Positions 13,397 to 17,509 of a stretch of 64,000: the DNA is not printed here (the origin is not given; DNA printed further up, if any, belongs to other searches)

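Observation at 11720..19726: DOCK DHR-1 domain fused to a RasGEF (REM+CDC25) module in one 2668-aa single-exon protein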

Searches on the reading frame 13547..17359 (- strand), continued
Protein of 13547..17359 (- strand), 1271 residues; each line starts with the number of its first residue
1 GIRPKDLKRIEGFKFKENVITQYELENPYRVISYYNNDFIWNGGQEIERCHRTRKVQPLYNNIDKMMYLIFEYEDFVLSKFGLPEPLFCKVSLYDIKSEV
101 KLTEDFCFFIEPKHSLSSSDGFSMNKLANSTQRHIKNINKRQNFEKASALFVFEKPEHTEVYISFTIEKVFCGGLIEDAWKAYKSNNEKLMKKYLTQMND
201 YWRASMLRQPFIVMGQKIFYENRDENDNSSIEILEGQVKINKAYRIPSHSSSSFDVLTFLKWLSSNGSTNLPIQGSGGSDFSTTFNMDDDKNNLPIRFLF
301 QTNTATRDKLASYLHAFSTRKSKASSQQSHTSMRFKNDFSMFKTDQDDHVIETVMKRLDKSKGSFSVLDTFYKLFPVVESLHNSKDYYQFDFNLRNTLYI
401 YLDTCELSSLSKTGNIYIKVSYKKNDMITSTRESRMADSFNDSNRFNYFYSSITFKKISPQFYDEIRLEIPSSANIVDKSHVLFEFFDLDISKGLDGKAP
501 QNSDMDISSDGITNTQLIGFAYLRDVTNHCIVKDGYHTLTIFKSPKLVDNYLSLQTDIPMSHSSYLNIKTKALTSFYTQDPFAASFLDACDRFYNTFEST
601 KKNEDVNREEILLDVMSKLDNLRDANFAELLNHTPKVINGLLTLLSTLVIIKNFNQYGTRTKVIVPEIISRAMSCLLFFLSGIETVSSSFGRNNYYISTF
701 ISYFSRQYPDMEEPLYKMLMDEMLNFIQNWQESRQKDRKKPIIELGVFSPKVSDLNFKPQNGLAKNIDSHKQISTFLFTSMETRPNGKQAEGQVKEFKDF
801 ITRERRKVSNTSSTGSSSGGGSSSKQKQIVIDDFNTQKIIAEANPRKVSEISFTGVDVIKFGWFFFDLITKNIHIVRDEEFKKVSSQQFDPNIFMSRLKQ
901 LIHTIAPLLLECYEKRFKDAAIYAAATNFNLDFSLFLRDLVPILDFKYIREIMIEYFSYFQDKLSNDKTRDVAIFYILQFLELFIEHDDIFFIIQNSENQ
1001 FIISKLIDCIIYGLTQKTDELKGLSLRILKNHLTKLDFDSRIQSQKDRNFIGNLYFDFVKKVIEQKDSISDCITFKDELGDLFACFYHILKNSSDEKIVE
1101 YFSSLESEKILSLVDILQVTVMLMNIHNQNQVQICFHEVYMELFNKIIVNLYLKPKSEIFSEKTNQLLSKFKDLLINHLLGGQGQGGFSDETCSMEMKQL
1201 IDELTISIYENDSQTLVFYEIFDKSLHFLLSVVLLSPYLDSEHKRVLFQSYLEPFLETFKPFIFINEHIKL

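Call 50: list_cluster_members(proteins=[P0012, P0015, P0016, P0019, P0021, P0022, P0023, P0027, P0028, P0148])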
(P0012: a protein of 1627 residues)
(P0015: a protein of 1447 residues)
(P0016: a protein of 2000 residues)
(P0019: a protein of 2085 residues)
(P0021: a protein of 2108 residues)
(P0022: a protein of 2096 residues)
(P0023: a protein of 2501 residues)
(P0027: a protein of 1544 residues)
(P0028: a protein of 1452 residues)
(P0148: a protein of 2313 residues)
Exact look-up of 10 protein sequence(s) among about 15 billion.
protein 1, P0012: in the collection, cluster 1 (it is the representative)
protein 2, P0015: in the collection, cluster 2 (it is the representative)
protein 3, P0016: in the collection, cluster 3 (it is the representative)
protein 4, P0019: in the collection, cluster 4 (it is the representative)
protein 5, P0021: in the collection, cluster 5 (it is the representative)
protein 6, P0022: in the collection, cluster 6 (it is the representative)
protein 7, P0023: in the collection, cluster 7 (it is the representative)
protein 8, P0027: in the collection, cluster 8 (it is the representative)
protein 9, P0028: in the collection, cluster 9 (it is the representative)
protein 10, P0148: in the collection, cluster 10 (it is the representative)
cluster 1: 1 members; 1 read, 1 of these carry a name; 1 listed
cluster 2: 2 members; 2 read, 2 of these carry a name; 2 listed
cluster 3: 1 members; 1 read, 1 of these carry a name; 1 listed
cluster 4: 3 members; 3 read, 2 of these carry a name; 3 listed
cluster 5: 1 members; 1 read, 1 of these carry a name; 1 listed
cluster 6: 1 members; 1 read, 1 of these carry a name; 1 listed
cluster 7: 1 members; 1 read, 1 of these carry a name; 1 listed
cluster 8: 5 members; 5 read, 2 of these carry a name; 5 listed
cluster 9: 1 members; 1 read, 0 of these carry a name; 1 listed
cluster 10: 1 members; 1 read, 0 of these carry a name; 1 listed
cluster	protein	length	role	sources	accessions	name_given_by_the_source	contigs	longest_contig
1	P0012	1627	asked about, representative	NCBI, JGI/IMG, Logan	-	son of sevenless-like protein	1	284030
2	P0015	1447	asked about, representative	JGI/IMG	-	son of sevenless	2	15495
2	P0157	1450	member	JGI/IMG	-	son of sevenless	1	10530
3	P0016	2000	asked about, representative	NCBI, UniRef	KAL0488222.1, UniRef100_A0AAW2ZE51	RasGEF [Acrasis kona] | RasGEF n=1 Tax=Acrasis kona TaxID=1008807 RepID=A0AAW2ZE51_9EUKA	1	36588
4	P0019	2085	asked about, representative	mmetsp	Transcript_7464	Transcript_7464/g.27969 ORF Transcript_7464/g.27969 Transcript_7464/m.27969 type:complete ...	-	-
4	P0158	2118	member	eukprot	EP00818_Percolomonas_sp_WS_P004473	CAMPEP_0117449642 /NCGR_PEP_ID=MMETSP0759-20121206/8049_1 /TAXON_ID=63605 ...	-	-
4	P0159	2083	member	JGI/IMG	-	-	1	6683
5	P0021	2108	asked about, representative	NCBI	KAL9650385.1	hypothetical protein ABK040_016452 [Willaertia magna]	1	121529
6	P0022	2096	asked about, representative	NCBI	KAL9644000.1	hypothetical protein ABK040_005468 [Willaertia magna]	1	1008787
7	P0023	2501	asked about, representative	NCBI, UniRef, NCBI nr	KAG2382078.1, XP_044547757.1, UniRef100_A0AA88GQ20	hypothetical protein C9374_005870 [Naegleria lovaniensis] | C2 DOCK-type domain-containing protein n=1 Tax=Naegleria lovaniensis TaxID=51637 ... | uncharacterized protein C9374_005870 [Naegleria lovaniensis]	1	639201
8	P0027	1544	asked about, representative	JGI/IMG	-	-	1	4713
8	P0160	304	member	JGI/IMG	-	son of sevenless-like protein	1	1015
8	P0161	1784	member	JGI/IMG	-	hypothetical protein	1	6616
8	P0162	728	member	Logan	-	-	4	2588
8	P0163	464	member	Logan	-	-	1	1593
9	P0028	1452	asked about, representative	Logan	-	-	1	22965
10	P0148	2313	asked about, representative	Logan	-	-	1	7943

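Call 52: search_protein_families(library=pfam, proteins=[P0013, P0026, P0029], max_evalue=0.01)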
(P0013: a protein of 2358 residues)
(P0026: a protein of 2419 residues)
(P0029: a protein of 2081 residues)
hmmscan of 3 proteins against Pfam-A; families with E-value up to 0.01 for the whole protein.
P0013 (2358 aa): 3 families
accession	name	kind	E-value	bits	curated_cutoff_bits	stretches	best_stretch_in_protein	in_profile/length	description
PF00617.24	RasGEF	-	1.1e-50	172.5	23.1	1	2110-2297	1-181/181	RasGEF domain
PF14429.12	DOCK-C2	-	2.1e-25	90.2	33.6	1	1050-1257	3-186/187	C2 domain in Dock180 and Zizimin proteins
PF00618.25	RasGEF_N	-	1.2e-10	42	28.3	1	1933-2024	1-106/106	RasGEF N-terminal motif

P0026 (2419 aa): 3 families
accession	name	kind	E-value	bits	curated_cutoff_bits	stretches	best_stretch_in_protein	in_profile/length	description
PF00617.24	RasGEF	-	2e-59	200.9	23.1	1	2189-2366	1-181/181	RasGEF domain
PF14429.12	DOCK-C2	-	1.9e-30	106.6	33.6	1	673-862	3-186/187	C2 domain in Dock180 and Zizimin proteins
PF00618.25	RasGEF_N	-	3e-23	82.5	28.3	1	1996-2120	2-97/106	RasGEF N-terminal motif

P0029 (2081 aa): 5 families
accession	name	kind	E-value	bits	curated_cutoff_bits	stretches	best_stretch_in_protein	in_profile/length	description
PF06920.19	DHR-2_Lobe_A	-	1.3e-55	188.4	26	1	1606-1765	1-154/154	DHR-2, Lobe A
PF14429.12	DOCK-C2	-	3.3e-51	174.3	33.6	1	535-718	2-187/187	C2 domain in Dock180 and Zizimin proteins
PF20421.4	DHR-2_Lobe_C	-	6.3e-32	110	26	1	1943-2044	1-102/103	DHR-2, Lobe C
PF11878.13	DOCK_C-D_N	-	2.9e-31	108.7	23.5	1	46-151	2-113/113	Dedicator of cytokinesis C/D, N terminal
PF20422.3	DHR-2_Lobe_B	-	2.7e-23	82.3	26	1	1829-1908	1-76/77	DHR-2, Lobe B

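Call 79: list_cluster_members(proteins=[P0020, P0035, P0093, P0098, P0127, P0025, P0041, P0029, P0030, P0024])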
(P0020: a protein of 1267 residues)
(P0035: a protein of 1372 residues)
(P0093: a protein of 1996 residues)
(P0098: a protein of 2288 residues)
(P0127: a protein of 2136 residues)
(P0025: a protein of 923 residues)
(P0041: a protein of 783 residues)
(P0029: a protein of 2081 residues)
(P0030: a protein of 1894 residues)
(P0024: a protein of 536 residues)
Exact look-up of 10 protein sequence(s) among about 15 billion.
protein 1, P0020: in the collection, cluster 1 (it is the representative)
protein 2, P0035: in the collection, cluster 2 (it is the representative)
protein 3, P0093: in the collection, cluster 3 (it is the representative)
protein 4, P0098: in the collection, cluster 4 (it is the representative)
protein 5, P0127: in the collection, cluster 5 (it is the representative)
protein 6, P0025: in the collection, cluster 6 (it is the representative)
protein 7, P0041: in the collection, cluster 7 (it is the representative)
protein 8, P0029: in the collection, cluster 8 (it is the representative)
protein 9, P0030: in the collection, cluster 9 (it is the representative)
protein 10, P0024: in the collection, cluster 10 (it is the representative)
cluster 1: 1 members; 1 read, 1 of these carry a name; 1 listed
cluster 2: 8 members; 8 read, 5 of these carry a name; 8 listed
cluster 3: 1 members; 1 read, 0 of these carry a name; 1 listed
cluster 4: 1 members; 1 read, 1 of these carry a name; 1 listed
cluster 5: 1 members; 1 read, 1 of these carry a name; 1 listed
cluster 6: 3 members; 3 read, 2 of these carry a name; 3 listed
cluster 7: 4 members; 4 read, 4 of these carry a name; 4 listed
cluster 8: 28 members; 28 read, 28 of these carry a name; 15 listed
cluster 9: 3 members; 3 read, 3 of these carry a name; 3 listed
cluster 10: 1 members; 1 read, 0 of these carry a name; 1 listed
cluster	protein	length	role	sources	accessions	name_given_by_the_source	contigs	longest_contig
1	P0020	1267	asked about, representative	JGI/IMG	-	hypothetical protein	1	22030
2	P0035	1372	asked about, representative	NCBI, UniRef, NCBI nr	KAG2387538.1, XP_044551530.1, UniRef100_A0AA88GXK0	hypothetical protein C9374_001132 [Naegleria lovaniensis] | RasGEF domain-containing protein n=1 Tax=Naegleria lovaniensis TaxID=51637 ... | uncharacterized protein C9374_001132 [Naegleria lovaniensis]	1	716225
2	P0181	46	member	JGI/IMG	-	hypothetical protein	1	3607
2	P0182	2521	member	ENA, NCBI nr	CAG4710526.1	unnamed protein product [Naegleria fowleri]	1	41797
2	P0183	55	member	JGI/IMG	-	hypothetical protein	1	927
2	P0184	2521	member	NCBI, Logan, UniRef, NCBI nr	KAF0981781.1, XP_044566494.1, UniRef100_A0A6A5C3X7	hypothetical protein FDP41_012438 [Naegleria fowleri] | C2 DOCK-type domain-containing protein n=1 Tax=Naegleria fowleri TaxID=5763 ... | uncharacterized protein FDP41_012438 [Naegleria fowleri]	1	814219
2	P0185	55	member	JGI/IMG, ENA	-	-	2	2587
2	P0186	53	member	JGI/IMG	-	-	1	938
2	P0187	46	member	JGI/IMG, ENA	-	-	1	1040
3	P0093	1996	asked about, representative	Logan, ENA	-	-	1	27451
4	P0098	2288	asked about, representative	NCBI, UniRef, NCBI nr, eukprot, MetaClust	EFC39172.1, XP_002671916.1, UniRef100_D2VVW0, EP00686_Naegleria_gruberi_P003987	rasGEF domain-containing protein [Naegleria gruberi] | RasGEF domain-containing protein n=1 Tax=Naegleria gruberi TaxID=5762 RepID=D2VVW0_NAEGR | XP_002671916.1 rasGEF domain-containing protein [Naegleria gruberi strain NEG-M]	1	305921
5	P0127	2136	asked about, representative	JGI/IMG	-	hypothetical protein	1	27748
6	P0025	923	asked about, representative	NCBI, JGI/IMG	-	hypothetical protein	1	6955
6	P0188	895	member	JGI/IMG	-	hypothetical protein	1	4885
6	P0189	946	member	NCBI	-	-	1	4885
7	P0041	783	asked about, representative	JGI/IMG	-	hypothetical protein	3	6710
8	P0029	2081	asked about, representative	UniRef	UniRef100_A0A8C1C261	Dedicator of cytokinesis 8 n=2 Tax=Cyprinus carpio TaxID=7962 RepID=A0A8C1C261_CYPCA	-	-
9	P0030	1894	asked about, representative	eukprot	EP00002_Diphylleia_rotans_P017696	TRINITY_DN3433_c0_g1_i5.p1 TRINITY_DN3433_c0_g1~~TRINITY_DN3433_c0_g1_i5.p1 ORF ...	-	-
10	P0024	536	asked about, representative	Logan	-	-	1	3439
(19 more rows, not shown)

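Call 87: predict_structure(alignment_id=A3)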
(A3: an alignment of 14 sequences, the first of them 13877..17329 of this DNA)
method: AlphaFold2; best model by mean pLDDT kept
length: 1151 residues; sequences in the alignment: 14
mean_pLDDT: 67.5   pTM: 0.63
mean pLDDT of the five models: 67.5, 67.2, 67.0, 64.9, 63.2
residues with pLDDT >= 90: 65; 70-90: 562; 50-70: 260; < 50: 264
segments of 3 or more residues with pLDDT < 50: 1-15, 27-53, 105-112, 258-273, 311-355, 373-383, 483-502, 728-787, 793-842, 1115-1118, 1147-1151
pLDDT, mean of each block of 10 residues (from residue 1): 30 52 48 35 35 66 71 75 88 85 51 54 65 69 77 89 70 76 70 67 89 70 85 77 76 68 38 55 82 75 60 43 30 37 39 46 70 43 65 82 77 82 77 76 72 83 64 85 47 37 70 78 86 81 71 83 77 85 71 61 86 83 81 85 71 83 88 80 75 60 81 86 60 37 31 32 32 35 47 42 28 36 40 38 64 89 75 67 90 85 69 79 89 86 89 66 86 85 79 89 81 84 81 84 88 77 66 83 82 71 65 53 65 70 55 30
secondary structure, 60 per line:
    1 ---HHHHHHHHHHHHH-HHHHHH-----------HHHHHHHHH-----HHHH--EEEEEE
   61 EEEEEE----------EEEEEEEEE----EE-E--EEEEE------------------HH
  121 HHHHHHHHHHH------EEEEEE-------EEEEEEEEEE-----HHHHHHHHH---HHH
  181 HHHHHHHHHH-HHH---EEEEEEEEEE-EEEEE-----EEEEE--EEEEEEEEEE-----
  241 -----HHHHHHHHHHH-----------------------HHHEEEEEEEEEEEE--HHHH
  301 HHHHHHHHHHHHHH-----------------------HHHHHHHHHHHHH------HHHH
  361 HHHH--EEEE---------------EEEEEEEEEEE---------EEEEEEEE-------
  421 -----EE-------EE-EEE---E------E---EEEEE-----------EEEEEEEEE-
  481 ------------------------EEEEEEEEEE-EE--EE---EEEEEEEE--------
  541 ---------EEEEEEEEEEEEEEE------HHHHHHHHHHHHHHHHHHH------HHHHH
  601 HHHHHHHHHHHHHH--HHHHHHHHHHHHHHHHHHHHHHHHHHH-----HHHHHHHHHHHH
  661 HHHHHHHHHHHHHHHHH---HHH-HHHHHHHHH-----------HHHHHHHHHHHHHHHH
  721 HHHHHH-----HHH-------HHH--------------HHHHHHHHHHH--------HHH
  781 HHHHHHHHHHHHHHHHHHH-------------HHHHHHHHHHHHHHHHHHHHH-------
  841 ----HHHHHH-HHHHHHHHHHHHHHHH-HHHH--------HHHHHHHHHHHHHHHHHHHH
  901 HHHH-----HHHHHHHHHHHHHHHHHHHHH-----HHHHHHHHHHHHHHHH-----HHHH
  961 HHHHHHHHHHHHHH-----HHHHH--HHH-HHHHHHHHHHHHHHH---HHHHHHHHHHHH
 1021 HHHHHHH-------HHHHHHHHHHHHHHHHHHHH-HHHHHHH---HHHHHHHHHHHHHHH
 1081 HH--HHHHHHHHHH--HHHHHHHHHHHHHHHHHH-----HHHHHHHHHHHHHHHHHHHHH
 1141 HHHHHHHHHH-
elements in order (helices of 4 or more, strands of 3 or more residues): H4-16 H18-23 H35-43 H49-52 E55-66 E77-85 E96-100 H119-131 E138-143 E151-160 H166-174 H178-190 E198-207 E209-213 E219-223 E226-235 H246-256 E283-294 H297-314 H338-350 H357-364 E367-370 E386-396 E406-413 E438-440 E455-459 E471-479 E505-514 E525-532 E550-564 H571-589 H596-614 H617-643 H649-677 H685-693 H705-726 H759-769 H778-799 H813-833 H845-850 H852-867 H869-872 H881-904 H910-930 H936-951 H957-974 H980-984 H991-1005 H1009-1027 H1035-1054 H1056-1062 H1066-1082 H1085-1094 H1097-1114 H1120-1150
